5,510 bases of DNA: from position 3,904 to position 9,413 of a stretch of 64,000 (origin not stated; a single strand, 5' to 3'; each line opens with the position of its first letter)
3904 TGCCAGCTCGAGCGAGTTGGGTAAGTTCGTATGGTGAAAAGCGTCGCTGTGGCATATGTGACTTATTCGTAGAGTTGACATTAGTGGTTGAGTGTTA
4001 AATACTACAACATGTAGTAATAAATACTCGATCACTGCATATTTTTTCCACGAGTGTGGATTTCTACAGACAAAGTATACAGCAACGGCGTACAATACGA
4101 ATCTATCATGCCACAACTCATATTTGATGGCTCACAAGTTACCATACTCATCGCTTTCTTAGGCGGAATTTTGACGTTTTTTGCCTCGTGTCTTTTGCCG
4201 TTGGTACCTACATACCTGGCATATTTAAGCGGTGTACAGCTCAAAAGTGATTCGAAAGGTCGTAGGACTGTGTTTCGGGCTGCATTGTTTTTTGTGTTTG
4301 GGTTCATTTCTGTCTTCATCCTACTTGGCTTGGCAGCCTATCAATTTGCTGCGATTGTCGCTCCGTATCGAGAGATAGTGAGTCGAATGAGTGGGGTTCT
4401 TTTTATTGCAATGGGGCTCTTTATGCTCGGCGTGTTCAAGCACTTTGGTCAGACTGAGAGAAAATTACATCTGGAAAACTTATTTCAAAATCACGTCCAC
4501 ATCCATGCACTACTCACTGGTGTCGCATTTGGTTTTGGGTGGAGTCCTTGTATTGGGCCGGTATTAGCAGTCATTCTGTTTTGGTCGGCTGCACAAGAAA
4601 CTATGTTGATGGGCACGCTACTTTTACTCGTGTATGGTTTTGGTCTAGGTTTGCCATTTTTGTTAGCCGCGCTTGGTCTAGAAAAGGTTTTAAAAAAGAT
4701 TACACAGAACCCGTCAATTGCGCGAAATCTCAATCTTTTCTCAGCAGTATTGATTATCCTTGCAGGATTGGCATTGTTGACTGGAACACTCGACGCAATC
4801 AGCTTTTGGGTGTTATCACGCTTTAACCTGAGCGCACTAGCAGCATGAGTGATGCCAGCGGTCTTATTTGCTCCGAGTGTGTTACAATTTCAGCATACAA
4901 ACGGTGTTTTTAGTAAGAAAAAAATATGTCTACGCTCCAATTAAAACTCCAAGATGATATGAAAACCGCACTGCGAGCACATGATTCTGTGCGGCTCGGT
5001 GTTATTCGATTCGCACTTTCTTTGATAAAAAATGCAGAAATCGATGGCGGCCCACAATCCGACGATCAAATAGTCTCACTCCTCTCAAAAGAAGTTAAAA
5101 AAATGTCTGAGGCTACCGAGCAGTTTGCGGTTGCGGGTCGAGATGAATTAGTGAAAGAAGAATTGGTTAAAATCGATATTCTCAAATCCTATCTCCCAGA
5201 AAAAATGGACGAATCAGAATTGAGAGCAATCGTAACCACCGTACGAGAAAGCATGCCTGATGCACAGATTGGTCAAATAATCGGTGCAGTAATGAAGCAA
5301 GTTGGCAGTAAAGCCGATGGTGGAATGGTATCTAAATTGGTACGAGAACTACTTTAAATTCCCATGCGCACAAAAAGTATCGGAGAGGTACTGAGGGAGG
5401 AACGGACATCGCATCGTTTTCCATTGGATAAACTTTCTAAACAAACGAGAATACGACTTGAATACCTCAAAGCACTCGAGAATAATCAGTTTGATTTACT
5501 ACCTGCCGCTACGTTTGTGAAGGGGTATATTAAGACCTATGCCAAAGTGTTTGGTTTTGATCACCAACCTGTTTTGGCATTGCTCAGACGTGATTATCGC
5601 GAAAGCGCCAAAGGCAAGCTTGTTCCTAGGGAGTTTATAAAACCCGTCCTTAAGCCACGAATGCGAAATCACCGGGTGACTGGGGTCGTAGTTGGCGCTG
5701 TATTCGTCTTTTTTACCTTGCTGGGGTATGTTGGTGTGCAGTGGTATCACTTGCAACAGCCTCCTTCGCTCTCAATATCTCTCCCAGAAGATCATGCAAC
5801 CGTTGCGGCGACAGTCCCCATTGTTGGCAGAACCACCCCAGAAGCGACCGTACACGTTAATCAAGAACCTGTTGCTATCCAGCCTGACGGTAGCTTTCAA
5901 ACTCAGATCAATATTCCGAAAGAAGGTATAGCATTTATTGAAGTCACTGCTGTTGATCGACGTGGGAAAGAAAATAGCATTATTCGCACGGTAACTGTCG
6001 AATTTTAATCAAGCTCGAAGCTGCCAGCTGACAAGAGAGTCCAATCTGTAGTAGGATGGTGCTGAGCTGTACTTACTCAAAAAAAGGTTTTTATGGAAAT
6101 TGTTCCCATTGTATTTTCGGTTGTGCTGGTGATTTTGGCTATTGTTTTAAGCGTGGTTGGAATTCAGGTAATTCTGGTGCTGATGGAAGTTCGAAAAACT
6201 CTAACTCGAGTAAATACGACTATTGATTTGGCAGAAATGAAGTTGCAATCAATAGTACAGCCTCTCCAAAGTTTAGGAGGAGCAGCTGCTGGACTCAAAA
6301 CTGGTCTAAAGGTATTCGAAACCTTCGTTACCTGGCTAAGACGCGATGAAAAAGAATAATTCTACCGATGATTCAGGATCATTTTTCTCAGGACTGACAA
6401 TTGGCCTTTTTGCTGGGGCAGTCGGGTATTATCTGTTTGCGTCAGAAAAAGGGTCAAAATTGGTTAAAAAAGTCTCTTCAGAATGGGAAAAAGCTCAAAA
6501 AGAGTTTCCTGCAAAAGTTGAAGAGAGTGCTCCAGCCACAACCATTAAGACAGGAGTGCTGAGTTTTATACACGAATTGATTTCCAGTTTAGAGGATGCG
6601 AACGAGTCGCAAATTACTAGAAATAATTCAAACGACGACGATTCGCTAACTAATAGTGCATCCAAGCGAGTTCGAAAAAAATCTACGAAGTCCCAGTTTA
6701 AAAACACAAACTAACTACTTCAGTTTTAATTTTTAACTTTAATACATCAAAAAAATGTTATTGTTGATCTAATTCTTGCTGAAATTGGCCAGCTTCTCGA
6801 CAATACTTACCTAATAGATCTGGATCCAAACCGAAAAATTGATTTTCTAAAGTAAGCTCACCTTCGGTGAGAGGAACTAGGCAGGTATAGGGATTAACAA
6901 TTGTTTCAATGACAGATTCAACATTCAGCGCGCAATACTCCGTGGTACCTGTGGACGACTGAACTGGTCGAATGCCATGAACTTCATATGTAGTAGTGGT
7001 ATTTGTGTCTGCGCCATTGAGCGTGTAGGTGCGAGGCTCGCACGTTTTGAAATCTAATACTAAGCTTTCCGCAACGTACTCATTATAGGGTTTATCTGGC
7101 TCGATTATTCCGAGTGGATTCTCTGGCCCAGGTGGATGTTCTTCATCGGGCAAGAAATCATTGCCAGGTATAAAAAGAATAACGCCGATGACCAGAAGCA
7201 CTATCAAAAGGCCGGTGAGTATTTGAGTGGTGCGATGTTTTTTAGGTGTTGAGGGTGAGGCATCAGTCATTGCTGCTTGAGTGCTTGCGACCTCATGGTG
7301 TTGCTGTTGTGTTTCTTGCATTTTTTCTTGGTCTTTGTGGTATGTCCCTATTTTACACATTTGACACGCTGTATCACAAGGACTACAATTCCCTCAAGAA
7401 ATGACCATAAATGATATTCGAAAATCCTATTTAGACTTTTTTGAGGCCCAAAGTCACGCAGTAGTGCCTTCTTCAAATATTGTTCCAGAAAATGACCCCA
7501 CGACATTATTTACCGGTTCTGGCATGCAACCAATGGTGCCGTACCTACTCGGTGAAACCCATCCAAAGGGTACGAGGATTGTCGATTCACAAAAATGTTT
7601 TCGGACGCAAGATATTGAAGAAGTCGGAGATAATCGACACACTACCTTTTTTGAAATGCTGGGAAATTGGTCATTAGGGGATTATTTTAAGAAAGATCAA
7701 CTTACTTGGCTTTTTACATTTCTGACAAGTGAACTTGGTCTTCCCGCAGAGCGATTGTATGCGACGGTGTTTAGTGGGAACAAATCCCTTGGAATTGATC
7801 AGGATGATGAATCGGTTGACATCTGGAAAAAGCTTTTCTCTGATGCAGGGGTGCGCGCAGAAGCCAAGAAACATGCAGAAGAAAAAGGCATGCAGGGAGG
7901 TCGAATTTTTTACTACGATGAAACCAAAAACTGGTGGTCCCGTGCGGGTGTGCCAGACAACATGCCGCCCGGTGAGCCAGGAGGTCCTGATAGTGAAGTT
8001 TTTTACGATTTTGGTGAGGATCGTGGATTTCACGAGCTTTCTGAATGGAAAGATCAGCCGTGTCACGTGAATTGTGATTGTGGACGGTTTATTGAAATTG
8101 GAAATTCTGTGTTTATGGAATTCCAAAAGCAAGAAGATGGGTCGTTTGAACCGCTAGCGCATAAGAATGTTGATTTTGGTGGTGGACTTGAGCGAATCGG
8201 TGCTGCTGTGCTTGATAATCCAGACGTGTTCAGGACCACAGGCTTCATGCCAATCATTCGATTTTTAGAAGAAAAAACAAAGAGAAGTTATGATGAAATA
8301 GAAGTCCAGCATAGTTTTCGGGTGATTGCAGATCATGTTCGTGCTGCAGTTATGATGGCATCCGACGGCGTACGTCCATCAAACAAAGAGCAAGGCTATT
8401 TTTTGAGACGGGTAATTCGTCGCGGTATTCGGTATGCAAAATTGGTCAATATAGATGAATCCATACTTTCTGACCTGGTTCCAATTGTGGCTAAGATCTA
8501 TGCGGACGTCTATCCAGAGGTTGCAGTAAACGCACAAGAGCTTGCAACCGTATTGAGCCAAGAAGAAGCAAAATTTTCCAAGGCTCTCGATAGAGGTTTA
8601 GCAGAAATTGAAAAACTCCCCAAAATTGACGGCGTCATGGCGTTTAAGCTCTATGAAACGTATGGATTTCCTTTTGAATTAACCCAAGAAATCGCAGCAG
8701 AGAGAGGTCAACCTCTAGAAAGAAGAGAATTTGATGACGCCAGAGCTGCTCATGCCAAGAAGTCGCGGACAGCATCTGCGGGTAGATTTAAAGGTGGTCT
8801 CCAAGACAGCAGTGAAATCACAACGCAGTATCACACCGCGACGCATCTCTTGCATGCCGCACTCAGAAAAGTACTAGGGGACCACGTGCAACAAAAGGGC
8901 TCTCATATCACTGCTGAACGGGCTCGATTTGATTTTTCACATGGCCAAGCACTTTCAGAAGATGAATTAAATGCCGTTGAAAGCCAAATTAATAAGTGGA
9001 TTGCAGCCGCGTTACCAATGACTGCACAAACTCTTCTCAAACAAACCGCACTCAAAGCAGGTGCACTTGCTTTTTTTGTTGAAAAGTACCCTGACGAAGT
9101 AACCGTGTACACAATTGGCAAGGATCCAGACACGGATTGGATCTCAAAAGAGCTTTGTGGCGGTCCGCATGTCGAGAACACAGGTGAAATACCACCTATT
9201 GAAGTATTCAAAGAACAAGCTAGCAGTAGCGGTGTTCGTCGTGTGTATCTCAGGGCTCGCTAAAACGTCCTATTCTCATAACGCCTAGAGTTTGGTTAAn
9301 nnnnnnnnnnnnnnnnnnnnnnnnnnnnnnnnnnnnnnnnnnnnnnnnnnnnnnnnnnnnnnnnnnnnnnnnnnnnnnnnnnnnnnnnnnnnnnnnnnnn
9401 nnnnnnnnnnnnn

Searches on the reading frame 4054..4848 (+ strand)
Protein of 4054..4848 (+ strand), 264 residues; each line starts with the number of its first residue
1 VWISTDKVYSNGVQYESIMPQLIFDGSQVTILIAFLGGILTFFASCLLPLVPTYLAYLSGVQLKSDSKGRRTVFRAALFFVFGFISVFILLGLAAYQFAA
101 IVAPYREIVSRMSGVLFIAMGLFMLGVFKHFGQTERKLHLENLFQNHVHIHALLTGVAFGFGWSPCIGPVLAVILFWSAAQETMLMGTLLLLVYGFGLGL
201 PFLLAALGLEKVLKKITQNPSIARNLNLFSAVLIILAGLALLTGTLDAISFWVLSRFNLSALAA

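Call 73: search_protein_families(library=ncbifam, max_evalue=0.00001, proteins=[window:4054-4848:+])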
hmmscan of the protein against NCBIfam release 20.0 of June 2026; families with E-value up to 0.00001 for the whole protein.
window:4054-4848:+ (264 aa): 2 families
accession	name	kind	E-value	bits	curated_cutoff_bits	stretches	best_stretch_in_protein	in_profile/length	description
NF001419.0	PRK00293.1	subfamily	9.4e-12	44.3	330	1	27-219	168-362/574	protein-disulfide reductase DsbD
NF045694.1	seleno_TsoB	exception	1.2e-10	40.1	805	1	29-209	183-359/572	rhodanese/DsbD fusion-like selenoprotein TsoB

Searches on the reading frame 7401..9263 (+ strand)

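Call 73: search_protein_families(library=ncbifam, max_evalue=0.00001, proteins=[window:7401-9263:+])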
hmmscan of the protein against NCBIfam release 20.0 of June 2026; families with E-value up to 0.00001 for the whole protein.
window:7401-9263:+ (620 aa): 4 families
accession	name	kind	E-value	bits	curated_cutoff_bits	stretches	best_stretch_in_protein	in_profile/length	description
NF002436.0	PRK01584.1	equivalog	1.1e-196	654.9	529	1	1-615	1-588/595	alanine--tRNA ligase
TIGR00344.1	alaS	equivalog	3e-158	528.6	457.05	2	5-460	1-431/847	alanine--tRNA ligase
TIGR03683.1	A-tRNA_syn_arch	equivalog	1.8e-63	215.1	744.7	3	303-440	325-465/902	alanine--tRNA ligase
NF040865.1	a_tRNA_ed_AlaXM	equivalog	3.8e-21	75.9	300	1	475-618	95-232/234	alanyl-tRNA editing protein AlaXM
